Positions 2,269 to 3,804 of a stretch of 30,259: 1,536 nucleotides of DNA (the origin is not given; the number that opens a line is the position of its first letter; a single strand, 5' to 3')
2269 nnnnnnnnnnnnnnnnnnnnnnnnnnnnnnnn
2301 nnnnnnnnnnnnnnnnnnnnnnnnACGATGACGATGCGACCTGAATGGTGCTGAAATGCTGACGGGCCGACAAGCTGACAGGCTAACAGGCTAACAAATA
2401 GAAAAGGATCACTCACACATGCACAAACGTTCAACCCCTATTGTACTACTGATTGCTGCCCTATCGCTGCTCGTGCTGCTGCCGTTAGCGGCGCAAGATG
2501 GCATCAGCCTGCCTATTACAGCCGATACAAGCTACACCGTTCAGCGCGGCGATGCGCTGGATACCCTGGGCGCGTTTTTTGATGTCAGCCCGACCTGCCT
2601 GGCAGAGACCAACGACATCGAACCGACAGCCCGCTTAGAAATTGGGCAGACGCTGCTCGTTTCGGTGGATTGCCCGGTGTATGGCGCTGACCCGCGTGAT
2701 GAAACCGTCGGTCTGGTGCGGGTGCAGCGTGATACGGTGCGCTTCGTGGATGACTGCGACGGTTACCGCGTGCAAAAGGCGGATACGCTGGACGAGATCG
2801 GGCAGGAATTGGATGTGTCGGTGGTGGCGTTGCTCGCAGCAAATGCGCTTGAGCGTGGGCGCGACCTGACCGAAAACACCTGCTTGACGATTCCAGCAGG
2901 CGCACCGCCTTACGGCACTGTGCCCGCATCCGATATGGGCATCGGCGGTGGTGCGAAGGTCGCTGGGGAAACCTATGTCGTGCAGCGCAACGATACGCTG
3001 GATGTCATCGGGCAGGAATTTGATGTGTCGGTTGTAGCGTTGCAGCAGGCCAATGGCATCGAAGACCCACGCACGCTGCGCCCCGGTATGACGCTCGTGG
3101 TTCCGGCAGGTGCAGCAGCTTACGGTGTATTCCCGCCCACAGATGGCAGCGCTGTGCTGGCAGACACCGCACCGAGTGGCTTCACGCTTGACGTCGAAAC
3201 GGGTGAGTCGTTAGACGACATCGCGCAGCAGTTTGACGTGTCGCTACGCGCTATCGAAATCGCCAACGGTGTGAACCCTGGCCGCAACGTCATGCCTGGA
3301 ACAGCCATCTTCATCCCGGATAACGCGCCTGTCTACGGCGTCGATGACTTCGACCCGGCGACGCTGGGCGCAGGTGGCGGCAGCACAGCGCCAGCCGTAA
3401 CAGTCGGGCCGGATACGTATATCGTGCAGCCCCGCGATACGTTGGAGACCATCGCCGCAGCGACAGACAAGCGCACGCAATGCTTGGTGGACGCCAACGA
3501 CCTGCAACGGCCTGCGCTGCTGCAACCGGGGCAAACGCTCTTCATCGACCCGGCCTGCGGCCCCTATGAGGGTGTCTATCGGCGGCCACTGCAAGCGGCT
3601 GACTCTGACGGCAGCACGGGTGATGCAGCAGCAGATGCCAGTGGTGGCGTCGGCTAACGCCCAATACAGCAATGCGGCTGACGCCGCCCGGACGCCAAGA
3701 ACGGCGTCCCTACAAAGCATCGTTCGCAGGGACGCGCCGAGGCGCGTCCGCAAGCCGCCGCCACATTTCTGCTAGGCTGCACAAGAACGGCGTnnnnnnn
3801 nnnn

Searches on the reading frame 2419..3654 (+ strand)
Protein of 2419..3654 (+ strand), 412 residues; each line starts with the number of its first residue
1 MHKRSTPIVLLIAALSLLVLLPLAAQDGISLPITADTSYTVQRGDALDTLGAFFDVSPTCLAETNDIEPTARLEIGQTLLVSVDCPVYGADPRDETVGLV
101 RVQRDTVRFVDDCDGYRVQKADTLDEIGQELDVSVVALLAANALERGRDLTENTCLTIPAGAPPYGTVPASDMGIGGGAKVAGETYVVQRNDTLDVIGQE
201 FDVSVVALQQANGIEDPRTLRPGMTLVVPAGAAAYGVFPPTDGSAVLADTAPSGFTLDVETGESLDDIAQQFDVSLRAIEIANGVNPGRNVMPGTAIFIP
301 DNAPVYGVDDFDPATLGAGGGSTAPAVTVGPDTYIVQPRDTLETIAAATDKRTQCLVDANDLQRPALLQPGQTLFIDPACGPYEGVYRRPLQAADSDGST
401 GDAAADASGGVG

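Call 32: find_encoding_contigs(protein=window:2419-3654:+, flank=10000, max_places=8)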
Protein window:2419-3654:+ (412 aa): no gene with exactly this product is on record in the collection.
